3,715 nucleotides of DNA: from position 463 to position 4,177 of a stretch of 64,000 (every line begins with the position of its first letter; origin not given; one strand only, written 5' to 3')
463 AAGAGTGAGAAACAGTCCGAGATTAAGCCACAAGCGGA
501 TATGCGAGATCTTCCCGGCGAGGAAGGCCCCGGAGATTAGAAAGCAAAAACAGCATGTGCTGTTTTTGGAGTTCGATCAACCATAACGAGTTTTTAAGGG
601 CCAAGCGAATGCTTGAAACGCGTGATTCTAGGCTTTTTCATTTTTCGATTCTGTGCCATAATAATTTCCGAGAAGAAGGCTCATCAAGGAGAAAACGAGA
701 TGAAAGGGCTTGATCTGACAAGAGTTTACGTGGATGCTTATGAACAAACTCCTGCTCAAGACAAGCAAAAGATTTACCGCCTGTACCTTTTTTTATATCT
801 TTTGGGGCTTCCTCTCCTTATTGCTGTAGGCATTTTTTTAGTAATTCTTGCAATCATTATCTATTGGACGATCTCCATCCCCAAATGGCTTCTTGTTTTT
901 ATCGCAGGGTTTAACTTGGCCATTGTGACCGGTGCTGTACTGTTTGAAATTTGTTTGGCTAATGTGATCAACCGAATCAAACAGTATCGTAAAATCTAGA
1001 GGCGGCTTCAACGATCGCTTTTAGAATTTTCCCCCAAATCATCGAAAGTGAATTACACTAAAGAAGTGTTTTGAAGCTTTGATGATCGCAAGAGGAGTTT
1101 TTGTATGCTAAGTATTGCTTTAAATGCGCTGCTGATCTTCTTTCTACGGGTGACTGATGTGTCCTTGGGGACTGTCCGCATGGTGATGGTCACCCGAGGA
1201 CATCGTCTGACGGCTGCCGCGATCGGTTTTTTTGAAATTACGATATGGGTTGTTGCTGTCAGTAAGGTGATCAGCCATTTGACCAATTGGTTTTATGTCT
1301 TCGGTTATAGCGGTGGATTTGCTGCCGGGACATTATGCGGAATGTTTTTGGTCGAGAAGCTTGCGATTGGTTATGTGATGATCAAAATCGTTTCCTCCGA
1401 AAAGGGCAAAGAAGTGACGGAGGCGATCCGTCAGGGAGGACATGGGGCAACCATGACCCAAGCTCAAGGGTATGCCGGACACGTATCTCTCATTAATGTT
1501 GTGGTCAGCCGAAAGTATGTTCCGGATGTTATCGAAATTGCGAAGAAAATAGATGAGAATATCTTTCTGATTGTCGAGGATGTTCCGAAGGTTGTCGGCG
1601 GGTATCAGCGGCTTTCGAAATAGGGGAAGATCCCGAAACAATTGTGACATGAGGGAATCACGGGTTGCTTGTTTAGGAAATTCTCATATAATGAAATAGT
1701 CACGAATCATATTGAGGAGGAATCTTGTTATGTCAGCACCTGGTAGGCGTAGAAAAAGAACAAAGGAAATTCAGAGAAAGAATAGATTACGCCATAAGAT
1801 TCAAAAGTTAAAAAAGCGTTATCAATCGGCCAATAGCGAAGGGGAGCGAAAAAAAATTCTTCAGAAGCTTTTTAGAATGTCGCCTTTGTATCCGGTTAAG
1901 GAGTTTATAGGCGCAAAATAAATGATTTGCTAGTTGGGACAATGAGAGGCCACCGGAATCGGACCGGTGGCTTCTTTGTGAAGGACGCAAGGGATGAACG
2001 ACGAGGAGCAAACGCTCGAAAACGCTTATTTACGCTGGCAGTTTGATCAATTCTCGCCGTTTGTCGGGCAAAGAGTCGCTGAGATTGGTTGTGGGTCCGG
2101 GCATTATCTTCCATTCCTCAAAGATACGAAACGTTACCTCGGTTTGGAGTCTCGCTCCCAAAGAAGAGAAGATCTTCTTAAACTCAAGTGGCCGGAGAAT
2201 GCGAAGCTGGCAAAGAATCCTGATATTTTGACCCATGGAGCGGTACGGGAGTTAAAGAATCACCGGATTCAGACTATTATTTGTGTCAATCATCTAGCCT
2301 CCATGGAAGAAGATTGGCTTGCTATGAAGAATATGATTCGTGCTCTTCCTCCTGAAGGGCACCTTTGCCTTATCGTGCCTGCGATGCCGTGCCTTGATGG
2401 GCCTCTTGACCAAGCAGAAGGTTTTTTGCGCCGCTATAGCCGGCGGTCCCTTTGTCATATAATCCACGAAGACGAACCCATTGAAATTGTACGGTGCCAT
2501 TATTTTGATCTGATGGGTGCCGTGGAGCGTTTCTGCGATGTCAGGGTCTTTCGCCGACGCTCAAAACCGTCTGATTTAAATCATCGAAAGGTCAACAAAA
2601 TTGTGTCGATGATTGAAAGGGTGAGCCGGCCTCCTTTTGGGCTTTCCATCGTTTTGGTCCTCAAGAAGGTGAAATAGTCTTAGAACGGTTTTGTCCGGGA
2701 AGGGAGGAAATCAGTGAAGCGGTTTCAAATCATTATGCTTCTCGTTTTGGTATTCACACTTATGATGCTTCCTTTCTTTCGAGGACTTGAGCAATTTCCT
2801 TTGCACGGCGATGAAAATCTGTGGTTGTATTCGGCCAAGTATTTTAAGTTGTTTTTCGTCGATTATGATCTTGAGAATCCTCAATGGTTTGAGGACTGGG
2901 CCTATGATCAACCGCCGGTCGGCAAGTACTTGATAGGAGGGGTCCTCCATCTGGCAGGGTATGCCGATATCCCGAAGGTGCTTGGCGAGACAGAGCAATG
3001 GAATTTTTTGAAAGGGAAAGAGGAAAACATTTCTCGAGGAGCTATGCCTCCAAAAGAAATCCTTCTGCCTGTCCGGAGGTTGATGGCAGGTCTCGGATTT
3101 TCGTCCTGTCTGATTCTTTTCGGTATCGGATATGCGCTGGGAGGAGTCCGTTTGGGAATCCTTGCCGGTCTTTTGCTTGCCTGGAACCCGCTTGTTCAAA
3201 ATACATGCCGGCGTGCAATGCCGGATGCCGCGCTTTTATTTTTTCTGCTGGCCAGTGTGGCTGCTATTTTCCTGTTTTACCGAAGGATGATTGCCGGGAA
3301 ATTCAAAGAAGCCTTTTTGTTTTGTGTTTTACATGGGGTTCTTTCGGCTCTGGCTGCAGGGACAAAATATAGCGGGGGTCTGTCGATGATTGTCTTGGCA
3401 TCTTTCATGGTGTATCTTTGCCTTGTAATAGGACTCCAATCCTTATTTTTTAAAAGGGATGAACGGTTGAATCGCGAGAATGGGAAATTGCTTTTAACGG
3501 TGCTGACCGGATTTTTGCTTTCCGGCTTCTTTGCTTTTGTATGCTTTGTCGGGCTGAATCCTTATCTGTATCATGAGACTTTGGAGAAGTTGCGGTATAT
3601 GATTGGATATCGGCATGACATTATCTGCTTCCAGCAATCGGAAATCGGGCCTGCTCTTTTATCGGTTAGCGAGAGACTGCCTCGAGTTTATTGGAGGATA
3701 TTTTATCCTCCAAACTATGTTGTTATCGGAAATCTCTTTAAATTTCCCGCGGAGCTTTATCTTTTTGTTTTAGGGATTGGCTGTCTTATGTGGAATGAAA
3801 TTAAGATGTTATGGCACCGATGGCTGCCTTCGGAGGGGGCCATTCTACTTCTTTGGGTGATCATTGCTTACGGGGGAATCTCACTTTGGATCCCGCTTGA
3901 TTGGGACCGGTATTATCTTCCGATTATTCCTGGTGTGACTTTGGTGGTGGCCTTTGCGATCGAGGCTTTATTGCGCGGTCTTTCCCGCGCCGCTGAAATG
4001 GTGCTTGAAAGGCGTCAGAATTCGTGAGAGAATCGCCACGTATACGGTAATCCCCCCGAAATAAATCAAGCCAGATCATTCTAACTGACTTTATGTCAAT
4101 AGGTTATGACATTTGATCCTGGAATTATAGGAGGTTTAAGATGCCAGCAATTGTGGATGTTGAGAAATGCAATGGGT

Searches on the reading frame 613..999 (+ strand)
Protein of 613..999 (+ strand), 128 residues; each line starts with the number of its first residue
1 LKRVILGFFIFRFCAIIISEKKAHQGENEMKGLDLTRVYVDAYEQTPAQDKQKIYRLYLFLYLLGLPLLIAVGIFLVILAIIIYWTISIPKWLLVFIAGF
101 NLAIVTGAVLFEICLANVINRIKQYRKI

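Call 9: search_protein_families(library=pfam, proteins=[window:613-999:+], max_evalue=0.01)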
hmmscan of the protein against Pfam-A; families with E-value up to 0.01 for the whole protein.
window:613-999:+ (128 aa): 1 family
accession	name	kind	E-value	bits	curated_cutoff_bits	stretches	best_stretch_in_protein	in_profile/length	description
PF07332.16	Phage_holin_3_6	-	0.0062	17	28.4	1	48-110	27-87/116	Putative Actinobacterial Holin-X, holin superfamily III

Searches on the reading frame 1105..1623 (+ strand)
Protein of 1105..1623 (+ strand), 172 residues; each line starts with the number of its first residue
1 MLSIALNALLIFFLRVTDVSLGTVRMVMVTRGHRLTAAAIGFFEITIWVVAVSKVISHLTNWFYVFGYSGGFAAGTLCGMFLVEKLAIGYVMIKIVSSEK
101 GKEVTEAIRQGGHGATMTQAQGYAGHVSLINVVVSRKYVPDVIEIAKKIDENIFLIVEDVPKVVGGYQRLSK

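Call 9: search_protein_families(library=pfam, proteins=[window:1105-1623:+], max_evalue=0.01)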
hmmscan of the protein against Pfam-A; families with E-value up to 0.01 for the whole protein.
window:1105-1623:+ (172 aa): 2 families
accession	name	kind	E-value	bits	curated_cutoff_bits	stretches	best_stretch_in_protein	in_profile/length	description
PF18955.5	DUF5698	-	1e-20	74.3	27.5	1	23-80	1-58/58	Domain of unknown function (DUF5698)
PF10035.14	DUF2179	-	5.3e-10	39.4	22.8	1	113-165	1-55/55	Uncharacterized protein conserved in bacteria (DUF2179)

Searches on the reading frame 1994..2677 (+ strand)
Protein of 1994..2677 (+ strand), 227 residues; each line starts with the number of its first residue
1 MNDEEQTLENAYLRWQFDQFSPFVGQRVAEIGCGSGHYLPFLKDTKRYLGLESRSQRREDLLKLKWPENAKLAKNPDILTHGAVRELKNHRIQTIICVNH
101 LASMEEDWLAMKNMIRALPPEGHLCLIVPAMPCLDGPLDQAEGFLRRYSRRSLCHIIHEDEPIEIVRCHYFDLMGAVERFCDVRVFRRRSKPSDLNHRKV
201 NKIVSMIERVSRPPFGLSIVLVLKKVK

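Call 9: search_protein_families(library=pfam, proteins=[window:1994-2677:+], max_evalue=0.01)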
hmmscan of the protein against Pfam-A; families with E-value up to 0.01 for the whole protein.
window:1994-2677:+ (227 aa): 4 families
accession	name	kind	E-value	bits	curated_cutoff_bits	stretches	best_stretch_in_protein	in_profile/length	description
PF13489.12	Methyltransf_23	-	2e-06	28.1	27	1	21-155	17-152/164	Methyltransferase domain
PF08242.18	Methyltransf_12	-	0.00043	21.4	30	1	30-124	2-98/98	Methyltransferase domain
PF08241.18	Methyltransf_11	-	0.0011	20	21.2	1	30-125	2-94/95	Methyltransferase domain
PF13649.12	Methyltransf_25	-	0.0033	18.5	27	0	28-122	1-97/97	Methyltransferase domain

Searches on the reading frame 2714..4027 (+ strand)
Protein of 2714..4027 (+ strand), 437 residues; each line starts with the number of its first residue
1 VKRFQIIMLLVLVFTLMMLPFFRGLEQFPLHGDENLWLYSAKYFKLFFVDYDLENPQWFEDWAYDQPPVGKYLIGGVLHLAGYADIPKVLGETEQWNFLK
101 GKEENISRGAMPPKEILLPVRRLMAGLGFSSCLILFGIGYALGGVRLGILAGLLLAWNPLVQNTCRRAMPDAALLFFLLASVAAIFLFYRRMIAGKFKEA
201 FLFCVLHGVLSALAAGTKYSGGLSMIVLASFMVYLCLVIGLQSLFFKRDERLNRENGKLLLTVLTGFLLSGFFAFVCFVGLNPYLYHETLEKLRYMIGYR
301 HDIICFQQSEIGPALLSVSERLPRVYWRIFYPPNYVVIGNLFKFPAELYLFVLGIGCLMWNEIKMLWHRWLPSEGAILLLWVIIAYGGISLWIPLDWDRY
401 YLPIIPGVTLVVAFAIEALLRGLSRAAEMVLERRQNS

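Call 9: search_protein_families(library=pfam, proteins=[window:2714-4027:+], max_evalue=0.01)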
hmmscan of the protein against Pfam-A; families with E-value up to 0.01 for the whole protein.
window:2714-4027:+ (437 aa): 1 family
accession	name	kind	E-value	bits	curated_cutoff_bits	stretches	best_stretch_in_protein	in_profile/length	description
PF02366.24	PMT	-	0.00012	22.1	22.7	1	67-247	46-212/245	Dolichyl-phosphate-mannose-protein mannosyltransferase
